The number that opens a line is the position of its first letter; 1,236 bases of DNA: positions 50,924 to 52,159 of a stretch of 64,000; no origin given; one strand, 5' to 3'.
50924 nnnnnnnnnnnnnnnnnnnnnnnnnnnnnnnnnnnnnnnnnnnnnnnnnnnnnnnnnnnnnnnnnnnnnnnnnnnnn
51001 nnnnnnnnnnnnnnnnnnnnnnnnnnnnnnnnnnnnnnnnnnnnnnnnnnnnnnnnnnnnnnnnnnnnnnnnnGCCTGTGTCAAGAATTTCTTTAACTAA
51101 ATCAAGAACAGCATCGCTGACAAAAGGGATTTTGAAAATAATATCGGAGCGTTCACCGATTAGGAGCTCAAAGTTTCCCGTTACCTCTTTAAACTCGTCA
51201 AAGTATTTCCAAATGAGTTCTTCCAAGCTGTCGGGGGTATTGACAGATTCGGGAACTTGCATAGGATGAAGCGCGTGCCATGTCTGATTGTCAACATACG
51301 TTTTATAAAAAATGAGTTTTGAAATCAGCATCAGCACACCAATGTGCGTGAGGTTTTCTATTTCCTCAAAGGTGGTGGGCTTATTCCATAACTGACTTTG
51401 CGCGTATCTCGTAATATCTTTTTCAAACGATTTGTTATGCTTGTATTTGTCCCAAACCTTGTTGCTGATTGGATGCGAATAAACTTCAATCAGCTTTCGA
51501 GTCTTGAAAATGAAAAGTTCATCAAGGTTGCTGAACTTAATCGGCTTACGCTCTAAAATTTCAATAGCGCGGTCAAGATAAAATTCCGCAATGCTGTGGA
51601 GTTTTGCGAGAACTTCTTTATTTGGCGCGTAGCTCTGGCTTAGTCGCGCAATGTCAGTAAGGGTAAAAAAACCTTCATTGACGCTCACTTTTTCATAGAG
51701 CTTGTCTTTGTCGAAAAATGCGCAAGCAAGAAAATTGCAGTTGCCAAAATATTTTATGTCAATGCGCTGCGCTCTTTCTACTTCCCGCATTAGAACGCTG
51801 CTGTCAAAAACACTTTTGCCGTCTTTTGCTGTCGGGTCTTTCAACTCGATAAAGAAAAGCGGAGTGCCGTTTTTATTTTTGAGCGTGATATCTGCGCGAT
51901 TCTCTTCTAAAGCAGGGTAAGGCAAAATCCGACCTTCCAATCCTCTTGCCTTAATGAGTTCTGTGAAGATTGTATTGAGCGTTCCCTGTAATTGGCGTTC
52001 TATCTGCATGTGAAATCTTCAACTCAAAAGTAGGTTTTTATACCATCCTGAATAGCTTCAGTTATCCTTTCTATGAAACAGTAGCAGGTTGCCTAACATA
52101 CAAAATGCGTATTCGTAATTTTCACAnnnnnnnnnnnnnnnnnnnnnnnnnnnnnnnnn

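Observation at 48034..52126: AT-rich, gene-poor scar plus a single-polypeptide Type IIG R-M enzyme inserted between PBP1A and priA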

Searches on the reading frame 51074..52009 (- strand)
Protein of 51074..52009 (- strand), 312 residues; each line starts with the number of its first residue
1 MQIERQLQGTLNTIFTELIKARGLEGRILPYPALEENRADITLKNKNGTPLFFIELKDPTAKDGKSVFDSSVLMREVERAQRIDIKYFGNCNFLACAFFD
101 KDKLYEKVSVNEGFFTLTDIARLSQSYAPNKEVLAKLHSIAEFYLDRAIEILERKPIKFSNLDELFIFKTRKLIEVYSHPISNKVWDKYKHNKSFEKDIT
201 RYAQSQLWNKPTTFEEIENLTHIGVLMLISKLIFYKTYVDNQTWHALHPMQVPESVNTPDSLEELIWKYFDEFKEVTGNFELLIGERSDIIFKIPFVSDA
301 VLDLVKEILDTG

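Call 42: search_solved_structures(query=A2, max_evalue=10, show_alignments=3)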
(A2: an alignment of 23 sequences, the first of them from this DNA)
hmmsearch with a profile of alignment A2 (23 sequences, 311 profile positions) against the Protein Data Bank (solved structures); distinct sequences matched with E-value up to 10: 0.

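Call 49: predict_structure(alignment_id=A2)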
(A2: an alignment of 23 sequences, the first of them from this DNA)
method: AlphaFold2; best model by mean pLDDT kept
length: 310 residues; sequences in the alignment: 23
mean_pLDDT: 92.0   pTM: 0.81
mean pLDDT of the five models: 92.0, 90.7, 90.1, 90.0, 89.1
residues with pLDDT >= 90: 220; 70-90: 89; 50-70: 1; < 50: 0
segments of 3 or more residues with pLDDT < 50: none
pLDDT, mean of each block of 10 residues (from residue 1): 86 96 93 83 94 94 86 92 95 95 88 90 90 96 97 91 86 87 97 97 95 94 95 91 84 95 97 90 89 96 90
secondary structure, 60 per line:
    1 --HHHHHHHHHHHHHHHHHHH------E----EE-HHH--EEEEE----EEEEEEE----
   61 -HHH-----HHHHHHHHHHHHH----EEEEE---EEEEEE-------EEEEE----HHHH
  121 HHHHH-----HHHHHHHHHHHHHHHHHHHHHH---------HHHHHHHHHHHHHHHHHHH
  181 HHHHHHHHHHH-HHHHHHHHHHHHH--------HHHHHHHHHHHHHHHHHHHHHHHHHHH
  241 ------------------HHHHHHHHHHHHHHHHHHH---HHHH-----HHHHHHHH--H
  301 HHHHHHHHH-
elements in order: H3-21 E41-45 E50-56 H70-82 E87-91 E95-100 E108-112 H117-125 H131-152 H162-191 H193-205 H214-240 H259-277 H281-284 H290-297 H300-309

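Call 52: fold_search(model_id=the predicted structure, library=pdb)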
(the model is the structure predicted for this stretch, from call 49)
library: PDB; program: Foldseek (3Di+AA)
matches with E <= 10: 237; with E <= 0.001: 1
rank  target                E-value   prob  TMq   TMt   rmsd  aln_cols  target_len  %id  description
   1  3s1s                  3.0e-04  1.00  0.39  0.16  13.8       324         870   12  Characterization and crystal structure of the type IIG restriction endonuclease BpuSI (released 2011-07-13)
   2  7lo5_B                9.8e-03  0.69  0.22  0.08  19.6       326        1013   11  cryoEM structure DrdV-DNA complex (released 2021-03-17)
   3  7lo5_D                2.1e-02  0.60  0.23  0.08  17.8       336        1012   10  cryoEM structure DrdV-DNA complex (released 2021-03-17)
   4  7lo5_C                4.6e-02  0.54  0.24  0.09  17.9       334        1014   10  cryoEM structure DrdV-DNA complex (released 2021-03-17)
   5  2w00_B                6.3e-02  0.60  0.20  0.09  13.3       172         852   14  Crystal structure of the HsdR subunit of the EcoR124I restriction enzyme in complex with ATP (released 2008-12-16)
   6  7bst_B                1.6e-01  0.41  0.21  0.08  13.8       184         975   14  EcoR124I-Ocr in the Intermediate State (released 2020-05-27)
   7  6h2j_B                1.6e-01  0.41  0.20  0.08  13.7       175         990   14  Crystal structure of the HsdR subunit of the EcoR124I restriction enzyme with the C-terminal domain (released 2018-08-08)
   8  3h1t                  3.2e-01  0.82  0.18  0.12   9.0        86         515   20  The fragment structure of a putative HsdR subunit of a type I restriction enzyme from Vibrio vulnificus YJ016 (released 2009-10-20)
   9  5ulj_A                3.4e-01  0.14  0.10  0.09  13.7       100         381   16  Crystal structure of Scheffersomyces stipitis Rai1 in complex with (3'-NADP)+ and calcium ion (released 2017-05-17)
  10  9exs_A                5.2e-01  0.13  0.13  0.11  13.1       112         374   13  Cryo-EM structure of Ch. thermophilum Rai1-Rat1 dimer. (released 2024-12-18)
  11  2qx2                  5.5e-01  0.15  0.15  0.15  11.5       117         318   10  Structure of the C-terminal domain of sex pheromone staph-cAM373 precursor from Staphylococcus aureus (released 2007-09-11)
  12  5bto_B                5.8e-01  0.13  0.10  0.09  13.6        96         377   14  Crystal structure of Scheffersomyces stipitis Rai1 (released 2015-07-08)
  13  5ulj_C                5.8e-01  0.12  0.12  0.10  13.3       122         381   11  Crystal structure of Scheffersomyces stipitis Rai1 in complex with (3'-NADP)+ and calcium ion (released 2017-05-17)
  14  1rzn_B                6.1e-01  0.30  0.20  0.34   6.5       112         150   16  Crystal Structure of Penicillin-binding protein-related factor A from Bacillus Subtilis. (released 2004-11-30)
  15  6h78_L                6.4e-01  0.28  0.19  0.21  10.2       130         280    7  E1 enzyme for ubiquitin like protein activation. (released 2018-10-31)
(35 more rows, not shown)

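Call 62: search_protein_families(library=pfam, proteins=[window:51074-52009:-], max_evalue=5)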
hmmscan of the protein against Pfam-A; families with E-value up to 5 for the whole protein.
window:51074-52009:- (312 aa): 2 families
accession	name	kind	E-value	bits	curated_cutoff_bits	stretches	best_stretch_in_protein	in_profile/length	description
PF04313.20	HSDR_N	-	0.013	15.8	25.1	1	35-61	124-149/198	Type I restriction enzyme R protein N terminus (HSDR_N)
PF13588.12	HSDR_N_2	-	0.1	13.2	25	1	36-76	36-76/110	Type I restriction enzyme R protein N terminus (HSDR_N)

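Call 68: search_protein_representatives(alignment_id=A2)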
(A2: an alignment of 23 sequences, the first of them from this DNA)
Query: 23 sequences, 311 profile positions. Proteins with E-value up to 0.001 (for the whole library): 233; up to 1e-10: 127; up to 1e-30: 25. The best 150 are listed.
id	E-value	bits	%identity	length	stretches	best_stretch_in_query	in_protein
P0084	1.0e-138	478.5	-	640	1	1-310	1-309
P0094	6.6e-138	475.9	-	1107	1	2-310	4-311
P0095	1.0e-128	445.7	-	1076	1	1-311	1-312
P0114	5.3e-126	436.8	-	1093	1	1-311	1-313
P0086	1.2e-125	435.6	-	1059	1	1-310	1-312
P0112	1.1e-124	432.4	-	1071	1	2-310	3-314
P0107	3.2e-119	414.5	-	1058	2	1-310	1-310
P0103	7.7e-107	373.8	-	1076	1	1-310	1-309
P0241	5.0e-106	371.1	-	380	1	1-310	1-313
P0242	1.4e-105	369.6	-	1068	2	1-310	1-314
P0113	4.9e-99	348.2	-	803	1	50-309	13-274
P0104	4.0e-94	332.1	-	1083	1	1-311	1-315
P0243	9.8e-85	301.2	-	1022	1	3-308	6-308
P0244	7.5e-79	281.9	-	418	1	2-310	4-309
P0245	2.6e-78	280.1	-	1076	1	1-310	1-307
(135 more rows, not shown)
